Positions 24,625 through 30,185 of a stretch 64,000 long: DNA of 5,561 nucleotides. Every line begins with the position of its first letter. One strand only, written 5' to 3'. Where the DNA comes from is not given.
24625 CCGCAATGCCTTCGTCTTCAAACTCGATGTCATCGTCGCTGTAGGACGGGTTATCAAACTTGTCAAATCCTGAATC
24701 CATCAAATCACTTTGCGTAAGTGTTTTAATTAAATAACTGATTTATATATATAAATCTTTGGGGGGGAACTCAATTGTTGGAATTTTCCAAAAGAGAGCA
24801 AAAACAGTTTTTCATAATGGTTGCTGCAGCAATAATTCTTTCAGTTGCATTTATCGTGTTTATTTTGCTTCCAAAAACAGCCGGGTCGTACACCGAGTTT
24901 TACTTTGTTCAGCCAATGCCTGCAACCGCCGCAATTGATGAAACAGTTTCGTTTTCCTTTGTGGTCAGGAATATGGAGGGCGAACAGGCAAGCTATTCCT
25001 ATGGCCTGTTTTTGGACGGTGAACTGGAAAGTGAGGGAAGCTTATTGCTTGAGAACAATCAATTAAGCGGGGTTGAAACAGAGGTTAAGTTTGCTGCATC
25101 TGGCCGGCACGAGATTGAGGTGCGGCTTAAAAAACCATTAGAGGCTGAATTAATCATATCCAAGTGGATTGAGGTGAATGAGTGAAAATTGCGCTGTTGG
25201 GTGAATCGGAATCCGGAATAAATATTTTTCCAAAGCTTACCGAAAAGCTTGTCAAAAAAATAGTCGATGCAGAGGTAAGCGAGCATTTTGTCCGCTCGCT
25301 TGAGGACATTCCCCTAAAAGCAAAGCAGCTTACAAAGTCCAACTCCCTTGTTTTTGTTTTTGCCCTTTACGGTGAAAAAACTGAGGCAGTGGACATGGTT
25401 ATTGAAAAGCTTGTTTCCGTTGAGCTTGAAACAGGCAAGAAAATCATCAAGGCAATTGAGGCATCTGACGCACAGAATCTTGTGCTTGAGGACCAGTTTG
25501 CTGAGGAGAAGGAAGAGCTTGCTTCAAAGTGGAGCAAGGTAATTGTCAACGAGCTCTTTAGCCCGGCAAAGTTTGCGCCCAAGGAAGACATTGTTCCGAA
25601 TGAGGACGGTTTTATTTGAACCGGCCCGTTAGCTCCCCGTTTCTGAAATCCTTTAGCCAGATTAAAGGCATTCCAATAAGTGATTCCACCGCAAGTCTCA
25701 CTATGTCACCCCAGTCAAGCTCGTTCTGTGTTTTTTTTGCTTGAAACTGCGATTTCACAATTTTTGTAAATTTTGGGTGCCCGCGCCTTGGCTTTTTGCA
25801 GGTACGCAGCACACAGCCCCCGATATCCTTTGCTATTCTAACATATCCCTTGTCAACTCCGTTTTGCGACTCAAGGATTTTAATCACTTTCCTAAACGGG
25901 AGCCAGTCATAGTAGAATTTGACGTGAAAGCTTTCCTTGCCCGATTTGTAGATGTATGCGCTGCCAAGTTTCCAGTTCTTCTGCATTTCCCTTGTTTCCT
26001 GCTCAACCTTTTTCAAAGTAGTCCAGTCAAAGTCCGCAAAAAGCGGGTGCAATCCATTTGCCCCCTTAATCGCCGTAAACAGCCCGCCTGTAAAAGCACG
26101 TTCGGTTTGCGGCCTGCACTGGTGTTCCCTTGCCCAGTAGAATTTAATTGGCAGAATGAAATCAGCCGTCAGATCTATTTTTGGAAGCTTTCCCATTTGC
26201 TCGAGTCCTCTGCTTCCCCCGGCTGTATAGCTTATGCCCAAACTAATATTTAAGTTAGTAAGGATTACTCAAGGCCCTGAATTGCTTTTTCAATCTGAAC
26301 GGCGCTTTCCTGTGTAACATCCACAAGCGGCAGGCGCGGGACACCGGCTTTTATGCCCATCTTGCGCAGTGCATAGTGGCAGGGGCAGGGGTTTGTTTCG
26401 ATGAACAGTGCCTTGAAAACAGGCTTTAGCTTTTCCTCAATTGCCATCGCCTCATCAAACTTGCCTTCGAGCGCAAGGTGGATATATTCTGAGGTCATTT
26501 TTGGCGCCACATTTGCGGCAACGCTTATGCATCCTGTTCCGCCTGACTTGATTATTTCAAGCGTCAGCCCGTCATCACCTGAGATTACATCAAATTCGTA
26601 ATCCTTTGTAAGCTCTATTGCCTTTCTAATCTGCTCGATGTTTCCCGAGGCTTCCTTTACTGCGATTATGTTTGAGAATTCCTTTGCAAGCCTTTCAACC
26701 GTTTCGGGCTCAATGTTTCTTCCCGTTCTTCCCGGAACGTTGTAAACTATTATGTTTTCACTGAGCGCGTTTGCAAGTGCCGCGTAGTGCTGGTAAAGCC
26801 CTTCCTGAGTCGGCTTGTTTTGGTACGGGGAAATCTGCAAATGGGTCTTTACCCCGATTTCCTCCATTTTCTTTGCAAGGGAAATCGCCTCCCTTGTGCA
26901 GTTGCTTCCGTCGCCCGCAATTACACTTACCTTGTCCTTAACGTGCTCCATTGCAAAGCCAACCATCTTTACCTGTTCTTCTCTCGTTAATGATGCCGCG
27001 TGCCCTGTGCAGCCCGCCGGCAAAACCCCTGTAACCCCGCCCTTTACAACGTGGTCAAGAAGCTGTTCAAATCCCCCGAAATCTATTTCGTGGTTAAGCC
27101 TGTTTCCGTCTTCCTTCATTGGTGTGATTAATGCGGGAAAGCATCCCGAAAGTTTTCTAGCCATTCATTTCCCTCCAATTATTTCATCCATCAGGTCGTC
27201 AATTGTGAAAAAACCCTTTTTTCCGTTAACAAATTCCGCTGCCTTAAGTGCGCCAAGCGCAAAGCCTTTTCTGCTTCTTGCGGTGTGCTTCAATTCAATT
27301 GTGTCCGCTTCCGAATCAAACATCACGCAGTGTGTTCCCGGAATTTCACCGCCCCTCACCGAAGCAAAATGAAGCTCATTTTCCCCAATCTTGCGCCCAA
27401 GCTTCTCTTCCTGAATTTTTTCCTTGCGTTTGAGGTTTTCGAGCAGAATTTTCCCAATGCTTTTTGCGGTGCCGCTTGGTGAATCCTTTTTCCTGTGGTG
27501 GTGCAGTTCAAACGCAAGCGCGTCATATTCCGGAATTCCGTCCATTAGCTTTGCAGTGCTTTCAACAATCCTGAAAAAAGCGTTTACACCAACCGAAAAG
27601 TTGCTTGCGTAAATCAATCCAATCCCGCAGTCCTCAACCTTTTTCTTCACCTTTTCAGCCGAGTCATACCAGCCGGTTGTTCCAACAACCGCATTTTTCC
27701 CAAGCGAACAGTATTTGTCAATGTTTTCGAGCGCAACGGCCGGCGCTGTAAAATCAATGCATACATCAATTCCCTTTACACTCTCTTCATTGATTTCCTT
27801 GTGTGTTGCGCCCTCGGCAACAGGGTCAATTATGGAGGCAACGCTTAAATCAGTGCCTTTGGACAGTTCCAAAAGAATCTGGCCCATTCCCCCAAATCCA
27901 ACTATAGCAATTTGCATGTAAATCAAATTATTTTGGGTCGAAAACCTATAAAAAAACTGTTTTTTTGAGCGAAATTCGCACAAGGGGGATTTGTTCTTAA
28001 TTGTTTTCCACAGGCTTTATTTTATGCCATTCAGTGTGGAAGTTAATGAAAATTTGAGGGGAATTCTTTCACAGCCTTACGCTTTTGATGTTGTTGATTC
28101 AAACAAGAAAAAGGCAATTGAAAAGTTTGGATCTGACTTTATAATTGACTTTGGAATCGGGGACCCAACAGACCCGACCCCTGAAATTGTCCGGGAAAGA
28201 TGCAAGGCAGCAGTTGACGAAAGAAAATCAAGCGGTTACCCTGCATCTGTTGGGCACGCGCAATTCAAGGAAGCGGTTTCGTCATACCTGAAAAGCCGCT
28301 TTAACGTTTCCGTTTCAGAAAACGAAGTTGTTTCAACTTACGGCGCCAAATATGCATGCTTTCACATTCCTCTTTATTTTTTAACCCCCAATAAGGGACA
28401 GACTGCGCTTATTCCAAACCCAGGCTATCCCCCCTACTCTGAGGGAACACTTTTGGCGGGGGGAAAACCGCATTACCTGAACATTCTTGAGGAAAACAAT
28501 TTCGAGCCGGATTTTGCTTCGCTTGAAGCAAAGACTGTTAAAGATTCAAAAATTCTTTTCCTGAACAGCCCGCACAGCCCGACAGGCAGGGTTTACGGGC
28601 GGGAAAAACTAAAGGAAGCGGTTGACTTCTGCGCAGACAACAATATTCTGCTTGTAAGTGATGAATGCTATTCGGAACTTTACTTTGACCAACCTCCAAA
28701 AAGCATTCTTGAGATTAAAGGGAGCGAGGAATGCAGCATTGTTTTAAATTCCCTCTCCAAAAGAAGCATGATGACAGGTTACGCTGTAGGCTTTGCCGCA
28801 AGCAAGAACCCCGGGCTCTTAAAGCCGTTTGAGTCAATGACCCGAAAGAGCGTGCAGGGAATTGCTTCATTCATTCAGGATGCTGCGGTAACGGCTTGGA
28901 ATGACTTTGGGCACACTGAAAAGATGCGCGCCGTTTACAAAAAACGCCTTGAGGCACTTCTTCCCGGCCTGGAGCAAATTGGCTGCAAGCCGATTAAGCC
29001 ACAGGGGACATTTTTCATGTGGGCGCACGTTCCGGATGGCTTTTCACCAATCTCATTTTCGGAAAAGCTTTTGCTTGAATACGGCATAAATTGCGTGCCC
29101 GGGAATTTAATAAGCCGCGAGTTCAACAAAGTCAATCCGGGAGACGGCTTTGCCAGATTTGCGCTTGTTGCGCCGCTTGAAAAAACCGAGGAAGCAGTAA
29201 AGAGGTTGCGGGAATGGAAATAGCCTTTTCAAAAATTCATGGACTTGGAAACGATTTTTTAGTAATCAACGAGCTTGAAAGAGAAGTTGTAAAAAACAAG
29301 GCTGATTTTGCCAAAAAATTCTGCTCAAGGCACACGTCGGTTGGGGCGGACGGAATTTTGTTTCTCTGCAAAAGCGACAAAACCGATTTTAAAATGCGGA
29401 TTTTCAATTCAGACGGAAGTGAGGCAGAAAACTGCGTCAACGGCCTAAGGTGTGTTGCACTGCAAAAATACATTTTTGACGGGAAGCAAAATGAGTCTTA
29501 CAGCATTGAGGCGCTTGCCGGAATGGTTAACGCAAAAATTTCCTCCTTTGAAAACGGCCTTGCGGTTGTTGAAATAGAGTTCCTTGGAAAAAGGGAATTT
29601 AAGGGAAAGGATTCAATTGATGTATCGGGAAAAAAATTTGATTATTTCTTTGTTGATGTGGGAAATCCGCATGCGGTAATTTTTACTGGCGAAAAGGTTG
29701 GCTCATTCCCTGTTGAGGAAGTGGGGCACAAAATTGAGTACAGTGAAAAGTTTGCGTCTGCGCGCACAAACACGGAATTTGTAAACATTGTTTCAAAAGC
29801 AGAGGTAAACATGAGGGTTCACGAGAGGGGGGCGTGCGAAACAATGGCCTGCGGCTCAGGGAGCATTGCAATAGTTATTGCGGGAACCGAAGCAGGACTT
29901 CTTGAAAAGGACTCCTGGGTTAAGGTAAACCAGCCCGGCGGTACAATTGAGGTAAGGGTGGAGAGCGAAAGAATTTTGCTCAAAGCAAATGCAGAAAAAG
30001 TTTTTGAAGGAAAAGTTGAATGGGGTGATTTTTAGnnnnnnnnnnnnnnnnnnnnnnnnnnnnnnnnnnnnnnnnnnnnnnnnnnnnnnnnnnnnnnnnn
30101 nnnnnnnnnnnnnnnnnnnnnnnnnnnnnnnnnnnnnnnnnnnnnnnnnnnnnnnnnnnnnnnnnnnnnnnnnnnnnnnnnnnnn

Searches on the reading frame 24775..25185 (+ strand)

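Call 56: search_protein_families(library=pfam, proteins=[window:24775-25185:+], max_evalue=0.01)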
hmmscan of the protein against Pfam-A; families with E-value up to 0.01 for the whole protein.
window:24775-25185:+ (136 aa): 2 families
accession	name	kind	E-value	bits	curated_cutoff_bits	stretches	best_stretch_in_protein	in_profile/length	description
PF07760.16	DUF1616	-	2.1e-07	30.9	31.6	1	7-121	149-274/307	Protein of unknown function (DUF1616)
PF23113.1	MARCHF6_C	-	0.007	16.6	28.8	1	14-63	11-60/180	E3 ubiquitin-protein ligase MARCHF6-like, C-terminal domain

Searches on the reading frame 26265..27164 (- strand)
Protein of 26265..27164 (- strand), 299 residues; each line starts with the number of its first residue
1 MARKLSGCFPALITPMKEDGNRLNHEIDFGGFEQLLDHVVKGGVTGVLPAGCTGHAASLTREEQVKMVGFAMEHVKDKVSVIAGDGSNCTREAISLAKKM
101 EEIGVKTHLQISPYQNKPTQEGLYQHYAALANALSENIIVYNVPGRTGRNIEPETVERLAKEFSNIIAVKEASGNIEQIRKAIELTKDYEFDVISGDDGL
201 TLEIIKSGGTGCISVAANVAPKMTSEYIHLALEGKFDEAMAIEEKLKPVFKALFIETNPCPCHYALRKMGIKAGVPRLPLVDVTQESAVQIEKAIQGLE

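Call 29: search_protein_families(library=pfam, proteins=[window:26265-27164:-], max_evalue=0.001)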
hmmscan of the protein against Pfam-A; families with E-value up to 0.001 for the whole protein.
window:26265-27164:- (299 aa): 1 family
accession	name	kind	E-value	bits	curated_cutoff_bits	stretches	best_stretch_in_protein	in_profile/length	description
PF00701.28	DHDPS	-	1.1e-79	267.6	22.1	1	5-296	2-287/289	Dihydrodipicolinate synthetase family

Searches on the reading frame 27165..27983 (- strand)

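Call 29: search_protein_families(library=pfam, proteins=[window:27165-27983:-], max_evalue=0.001)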
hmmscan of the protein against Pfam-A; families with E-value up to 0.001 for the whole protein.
window:27165-27983:- (272 aa): 2 families
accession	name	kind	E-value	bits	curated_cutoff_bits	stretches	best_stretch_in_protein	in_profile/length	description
PF05173.19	DapB_C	-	7.5e-36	123.3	27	1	132-265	1-121/121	Dihydrodipicolinate reductase, C-terminus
PF01113.26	DapB_N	-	3.3e-14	53.5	25.6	1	23-129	1-124/124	Dihydrodipicolinate reductase, N-terminus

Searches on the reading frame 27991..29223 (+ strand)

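Call 29: search_protein_families(library=pfam, proteins=[window:27991-29223:+], max_evalue=0.001)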
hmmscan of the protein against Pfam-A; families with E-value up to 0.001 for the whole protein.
window:27991-29223:+ (410 aa): 1 family
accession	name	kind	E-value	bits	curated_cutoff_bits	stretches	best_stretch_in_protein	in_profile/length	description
PF00155.27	Aminotran_1_2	-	1.6e-53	182.6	19.7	1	51-405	3-360/361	Aminotransferase class I and II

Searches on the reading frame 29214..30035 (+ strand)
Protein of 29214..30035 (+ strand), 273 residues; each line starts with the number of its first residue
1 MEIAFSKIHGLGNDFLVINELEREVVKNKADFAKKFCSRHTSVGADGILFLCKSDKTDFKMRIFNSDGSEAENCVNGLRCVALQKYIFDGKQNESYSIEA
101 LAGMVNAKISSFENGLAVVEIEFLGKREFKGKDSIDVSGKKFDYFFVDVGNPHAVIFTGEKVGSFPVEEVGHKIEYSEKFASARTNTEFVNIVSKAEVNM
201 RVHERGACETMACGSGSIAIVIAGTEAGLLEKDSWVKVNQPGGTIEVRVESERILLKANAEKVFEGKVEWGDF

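Call 29: search_protein_families(library=pfam, proteins=[window:29214-30035:+], max_evalue=0.001)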
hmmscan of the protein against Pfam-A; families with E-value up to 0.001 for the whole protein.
window:29214-30035:+ (273 aa): 2 families
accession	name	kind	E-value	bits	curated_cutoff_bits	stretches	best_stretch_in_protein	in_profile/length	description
PF01678.24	DAP_epimerase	-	6e-49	165.6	34.7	2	5-111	1-106/121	Diaminopimelate epimerase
PF05544.16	Pro_racemase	-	0.00049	19.7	27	0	203-252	74-125/325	Proline racemase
